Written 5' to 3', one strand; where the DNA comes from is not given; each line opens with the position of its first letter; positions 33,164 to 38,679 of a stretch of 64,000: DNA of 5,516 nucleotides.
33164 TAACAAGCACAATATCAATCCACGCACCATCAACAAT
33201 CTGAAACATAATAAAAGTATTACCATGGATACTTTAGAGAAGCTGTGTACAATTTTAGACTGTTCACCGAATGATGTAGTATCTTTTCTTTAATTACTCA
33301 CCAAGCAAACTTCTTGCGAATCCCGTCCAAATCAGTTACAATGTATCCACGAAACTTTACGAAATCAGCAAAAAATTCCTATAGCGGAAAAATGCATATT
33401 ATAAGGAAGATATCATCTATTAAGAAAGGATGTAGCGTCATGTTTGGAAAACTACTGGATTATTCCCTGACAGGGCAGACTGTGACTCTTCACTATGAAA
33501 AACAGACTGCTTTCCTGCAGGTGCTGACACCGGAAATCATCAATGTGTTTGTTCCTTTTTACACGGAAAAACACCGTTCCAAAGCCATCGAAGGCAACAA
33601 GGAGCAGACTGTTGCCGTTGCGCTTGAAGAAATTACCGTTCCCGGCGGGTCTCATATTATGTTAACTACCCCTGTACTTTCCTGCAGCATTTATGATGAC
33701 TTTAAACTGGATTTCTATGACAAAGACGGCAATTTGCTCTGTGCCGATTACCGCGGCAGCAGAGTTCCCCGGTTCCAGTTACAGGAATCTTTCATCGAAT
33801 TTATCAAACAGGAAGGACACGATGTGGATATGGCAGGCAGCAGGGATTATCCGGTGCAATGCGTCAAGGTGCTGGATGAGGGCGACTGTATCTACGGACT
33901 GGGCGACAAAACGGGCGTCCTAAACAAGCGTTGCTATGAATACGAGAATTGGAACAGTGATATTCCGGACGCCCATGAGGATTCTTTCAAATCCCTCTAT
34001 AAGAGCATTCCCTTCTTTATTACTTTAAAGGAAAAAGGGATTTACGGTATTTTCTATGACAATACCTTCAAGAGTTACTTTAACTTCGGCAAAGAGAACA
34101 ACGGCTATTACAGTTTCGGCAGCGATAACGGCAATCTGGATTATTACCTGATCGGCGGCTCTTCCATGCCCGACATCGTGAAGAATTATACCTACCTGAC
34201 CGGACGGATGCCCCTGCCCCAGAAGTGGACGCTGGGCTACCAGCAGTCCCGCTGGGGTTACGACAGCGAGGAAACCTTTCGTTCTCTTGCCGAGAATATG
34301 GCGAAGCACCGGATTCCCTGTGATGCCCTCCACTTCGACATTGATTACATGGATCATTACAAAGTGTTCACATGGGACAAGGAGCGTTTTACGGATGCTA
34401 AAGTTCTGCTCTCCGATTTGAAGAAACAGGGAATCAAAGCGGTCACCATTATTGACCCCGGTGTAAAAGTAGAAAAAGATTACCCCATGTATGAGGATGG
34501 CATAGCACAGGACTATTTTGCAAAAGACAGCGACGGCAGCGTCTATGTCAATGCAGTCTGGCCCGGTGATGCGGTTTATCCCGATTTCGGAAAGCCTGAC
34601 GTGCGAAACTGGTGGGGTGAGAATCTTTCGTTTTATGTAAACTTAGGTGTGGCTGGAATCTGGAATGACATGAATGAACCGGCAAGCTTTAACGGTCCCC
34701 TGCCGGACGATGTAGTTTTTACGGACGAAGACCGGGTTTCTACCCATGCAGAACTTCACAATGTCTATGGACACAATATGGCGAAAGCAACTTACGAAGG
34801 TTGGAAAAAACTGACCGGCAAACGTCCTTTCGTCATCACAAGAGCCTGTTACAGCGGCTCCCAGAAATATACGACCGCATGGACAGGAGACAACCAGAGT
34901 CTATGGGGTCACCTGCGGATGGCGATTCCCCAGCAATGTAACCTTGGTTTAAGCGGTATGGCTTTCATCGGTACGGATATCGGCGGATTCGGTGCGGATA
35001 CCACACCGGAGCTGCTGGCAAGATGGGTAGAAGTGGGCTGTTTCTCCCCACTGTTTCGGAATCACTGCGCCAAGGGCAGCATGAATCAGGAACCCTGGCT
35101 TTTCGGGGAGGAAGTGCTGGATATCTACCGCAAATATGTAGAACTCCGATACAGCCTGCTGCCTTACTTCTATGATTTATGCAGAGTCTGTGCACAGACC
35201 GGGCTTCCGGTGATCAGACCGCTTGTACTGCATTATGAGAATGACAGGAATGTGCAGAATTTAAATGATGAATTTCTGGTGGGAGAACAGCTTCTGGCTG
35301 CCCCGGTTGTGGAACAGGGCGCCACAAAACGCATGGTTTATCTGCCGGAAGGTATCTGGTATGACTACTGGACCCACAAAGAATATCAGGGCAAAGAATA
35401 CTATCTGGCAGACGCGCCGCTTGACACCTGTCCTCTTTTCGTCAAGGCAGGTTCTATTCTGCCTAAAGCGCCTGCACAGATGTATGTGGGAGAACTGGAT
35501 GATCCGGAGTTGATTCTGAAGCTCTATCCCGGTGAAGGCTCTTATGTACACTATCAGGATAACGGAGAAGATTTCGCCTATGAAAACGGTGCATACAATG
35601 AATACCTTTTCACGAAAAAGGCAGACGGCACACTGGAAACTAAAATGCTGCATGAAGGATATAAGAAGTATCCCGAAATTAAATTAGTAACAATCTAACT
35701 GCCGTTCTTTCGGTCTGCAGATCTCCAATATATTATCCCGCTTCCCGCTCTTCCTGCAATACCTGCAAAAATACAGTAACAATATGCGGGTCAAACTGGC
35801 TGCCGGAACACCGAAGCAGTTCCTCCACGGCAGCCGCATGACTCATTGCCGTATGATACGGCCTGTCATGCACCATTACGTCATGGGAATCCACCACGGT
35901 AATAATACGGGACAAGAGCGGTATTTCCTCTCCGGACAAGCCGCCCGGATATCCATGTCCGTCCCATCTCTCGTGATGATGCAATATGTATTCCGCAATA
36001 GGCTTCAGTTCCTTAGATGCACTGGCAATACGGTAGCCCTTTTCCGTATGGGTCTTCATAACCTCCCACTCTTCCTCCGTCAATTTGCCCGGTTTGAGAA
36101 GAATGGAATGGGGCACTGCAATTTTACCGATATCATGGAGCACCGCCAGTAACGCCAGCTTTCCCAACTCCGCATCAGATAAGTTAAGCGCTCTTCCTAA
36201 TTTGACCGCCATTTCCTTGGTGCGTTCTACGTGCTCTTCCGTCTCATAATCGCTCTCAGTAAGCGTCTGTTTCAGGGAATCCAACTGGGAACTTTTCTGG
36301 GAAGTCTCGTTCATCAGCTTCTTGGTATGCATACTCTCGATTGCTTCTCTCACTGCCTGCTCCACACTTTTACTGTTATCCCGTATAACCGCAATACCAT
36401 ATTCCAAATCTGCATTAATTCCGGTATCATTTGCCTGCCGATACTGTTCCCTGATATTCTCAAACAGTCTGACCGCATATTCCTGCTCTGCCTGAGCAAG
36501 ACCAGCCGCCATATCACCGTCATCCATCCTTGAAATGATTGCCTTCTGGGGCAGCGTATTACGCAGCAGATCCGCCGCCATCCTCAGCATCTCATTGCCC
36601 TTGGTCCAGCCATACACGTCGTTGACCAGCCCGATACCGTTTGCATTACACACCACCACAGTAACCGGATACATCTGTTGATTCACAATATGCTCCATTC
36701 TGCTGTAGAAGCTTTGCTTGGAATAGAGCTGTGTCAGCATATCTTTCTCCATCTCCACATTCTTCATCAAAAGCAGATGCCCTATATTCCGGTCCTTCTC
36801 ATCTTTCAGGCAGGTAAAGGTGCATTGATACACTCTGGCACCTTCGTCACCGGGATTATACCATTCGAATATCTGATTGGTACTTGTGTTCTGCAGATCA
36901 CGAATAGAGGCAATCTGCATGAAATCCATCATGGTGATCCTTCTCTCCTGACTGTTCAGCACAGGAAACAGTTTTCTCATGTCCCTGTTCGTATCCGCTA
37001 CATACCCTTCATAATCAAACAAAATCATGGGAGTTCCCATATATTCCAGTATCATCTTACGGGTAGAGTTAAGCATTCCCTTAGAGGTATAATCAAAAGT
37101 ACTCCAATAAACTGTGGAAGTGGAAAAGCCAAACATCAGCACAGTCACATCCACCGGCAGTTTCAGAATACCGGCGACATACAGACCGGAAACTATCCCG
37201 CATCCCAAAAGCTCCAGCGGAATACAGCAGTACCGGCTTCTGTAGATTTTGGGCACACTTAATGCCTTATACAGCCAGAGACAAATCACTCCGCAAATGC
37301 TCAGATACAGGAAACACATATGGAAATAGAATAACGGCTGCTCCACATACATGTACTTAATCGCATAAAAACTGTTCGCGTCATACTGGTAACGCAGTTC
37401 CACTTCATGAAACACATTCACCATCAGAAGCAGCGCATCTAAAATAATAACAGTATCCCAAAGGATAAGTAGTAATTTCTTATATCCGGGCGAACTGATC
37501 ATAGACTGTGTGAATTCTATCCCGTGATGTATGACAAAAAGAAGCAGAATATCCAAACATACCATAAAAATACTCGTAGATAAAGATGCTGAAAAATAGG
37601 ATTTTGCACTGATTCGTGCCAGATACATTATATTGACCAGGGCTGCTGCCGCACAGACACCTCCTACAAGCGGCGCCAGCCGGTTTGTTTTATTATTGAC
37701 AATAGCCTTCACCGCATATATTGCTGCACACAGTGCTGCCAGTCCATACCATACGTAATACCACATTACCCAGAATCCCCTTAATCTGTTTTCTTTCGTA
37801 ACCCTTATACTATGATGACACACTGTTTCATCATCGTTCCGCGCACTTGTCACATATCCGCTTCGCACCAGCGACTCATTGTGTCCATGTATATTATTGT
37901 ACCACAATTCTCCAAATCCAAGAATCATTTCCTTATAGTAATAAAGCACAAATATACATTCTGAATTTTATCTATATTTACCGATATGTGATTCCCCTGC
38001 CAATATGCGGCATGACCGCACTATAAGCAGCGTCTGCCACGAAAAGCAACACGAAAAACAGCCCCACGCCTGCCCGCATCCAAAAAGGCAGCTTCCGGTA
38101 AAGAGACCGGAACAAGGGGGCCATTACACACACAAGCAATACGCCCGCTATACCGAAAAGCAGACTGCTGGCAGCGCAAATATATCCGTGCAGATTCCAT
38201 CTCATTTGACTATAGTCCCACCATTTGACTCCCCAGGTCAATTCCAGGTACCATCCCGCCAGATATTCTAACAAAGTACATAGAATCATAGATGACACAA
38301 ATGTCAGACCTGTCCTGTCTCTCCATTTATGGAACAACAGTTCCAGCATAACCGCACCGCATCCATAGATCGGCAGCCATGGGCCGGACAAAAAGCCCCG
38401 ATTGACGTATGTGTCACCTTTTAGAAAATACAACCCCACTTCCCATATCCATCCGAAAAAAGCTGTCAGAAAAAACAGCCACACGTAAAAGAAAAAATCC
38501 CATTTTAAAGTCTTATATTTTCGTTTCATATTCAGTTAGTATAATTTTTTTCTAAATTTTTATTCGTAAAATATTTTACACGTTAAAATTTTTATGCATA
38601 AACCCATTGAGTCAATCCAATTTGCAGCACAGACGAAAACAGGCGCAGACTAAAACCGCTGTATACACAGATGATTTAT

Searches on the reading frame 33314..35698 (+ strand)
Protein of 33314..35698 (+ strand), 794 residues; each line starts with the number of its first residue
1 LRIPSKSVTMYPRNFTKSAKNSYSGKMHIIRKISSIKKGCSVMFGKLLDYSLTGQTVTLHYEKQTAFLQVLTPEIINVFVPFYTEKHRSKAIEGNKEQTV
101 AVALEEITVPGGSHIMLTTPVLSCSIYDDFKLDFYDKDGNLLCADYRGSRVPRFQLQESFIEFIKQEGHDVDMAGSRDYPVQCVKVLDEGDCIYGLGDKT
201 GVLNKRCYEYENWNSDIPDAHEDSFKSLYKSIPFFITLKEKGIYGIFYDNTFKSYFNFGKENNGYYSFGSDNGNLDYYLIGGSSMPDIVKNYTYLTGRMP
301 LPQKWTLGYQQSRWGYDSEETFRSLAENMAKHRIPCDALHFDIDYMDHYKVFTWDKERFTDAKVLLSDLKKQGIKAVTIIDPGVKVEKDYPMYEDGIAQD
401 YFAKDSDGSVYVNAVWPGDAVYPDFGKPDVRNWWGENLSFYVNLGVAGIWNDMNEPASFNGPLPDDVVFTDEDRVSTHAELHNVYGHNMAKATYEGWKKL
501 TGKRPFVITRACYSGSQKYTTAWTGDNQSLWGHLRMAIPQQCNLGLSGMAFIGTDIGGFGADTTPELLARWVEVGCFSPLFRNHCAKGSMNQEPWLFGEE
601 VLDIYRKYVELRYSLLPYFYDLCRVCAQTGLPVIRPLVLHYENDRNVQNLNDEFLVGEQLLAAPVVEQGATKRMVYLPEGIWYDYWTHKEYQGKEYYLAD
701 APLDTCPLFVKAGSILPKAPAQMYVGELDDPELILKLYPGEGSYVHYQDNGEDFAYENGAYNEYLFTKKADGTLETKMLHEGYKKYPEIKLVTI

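Call 37: search_protein_families(library=pfam, proteins=[window:33314-35698:+], max_evalue=0.00001)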
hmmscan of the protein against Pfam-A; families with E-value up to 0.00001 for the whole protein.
window:33314-35698:+ (794 aa): 4 families
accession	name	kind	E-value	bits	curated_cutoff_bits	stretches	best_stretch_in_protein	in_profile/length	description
PF01055.32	Glyco_hydro_31_2nd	-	8.9e-127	423.4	23.5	1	300-622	2-328/328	Glycosyl hydrolases family 31 TIM-barrel domain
PF21365.3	Glyco_hydro_31_3rd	-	6.2e-31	107.2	24.4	1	630-716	1-87/87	Glycosyl hydrolase family 31 C-terminal domain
PF13802.12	Gal_mutarotas_2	-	1.1e-29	104.5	27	1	68-256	4-183/184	Glycosyl hydrolase 31 N-terminal galactose mutarotase-like domain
PF17137.9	DUF5110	-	6.8e-10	39.3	27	1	732-785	1-57/71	Domain of unknown function (DUF5110)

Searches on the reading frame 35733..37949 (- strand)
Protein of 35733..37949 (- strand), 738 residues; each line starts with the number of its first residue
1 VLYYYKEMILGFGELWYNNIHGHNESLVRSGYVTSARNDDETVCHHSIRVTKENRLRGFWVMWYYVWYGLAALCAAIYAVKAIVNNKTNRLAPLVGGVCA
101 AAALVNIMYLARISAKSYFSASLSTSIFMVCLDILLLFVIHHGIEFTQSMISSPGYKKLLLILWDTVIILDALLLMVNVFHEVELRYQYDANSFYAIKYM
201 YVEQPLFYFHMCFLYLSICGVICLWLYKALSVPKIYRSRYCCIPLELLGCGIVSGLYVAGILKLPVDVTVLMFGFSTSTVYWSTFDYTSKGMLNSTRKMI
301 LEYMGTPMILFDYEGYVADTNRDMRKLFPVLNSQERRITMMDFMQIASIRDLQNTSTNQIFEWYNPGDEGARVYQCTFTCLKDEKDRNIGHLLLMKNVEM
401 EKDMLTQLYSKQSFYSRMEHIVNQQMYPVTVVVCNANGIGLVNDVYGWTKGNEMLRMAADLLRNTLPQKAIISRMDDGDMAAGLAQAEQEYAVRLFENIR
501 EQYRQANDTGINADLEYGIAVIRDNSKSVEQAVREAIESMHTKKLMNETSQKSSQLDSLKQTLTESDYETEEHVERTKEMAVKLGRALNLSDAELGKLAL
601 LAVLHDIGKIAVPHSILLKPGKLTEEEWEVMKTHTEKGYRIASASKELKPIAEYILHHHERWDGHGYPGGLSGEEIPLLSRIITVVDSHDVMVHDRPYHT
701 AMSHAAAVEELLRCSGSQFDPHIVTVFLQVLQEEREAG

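Call 37: search_protein_families(library=pfam, proteins=[window:35733-37949:-], max_evalue=0.00001)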
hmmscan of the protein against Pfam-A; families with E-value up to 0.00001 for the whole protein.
window:35733-37949:- (738 aa): 4 families
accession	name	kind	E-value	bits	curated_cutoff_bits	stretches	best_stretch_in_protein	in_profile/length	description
PF13487.12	HD_5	-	2.6e-38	131.9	27.2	1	562-723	6-170/170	HD domain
PF01966.28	HD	-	2e-20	73.7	22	1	571-691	2-115/116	HD domain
PF00990.26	GGDEF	-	4.3e-14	53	23.8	1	403-544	4-155/161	Diguanylate cyclase, GGDEF domain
PF16927.11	HisKA_7TM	-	2.1e-12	47.8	28.6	1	70-287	4-217/224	N-terminal 7TM region of histidine kinase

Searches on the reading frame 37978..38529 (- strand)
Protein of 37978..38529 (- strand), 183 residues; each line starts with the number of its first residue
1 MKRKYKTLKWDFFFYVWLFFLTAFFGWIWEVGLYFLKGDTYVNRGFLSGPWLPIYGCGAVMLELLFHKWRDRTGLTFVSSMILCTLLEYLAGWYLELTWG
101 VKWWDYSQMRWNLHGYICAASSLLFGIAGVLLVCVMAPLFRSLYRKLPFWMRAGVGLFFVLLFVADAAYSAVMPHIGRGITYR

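Call 81: search_protein_families(library=pfam, proteins=[window:37978-38529:-], max_evalue=0.00001)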
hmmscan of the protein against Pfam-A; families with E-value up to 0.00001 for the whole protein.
window:37978-38529:- (183 aa): 1 family
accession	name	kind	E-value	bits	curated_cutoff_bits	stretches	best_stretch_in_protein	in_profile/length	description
PF06541.16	ABC_trans_CmpB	-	7e-44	150.1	25.9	1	17-170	1-150/151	Putative ABC-transporter type IV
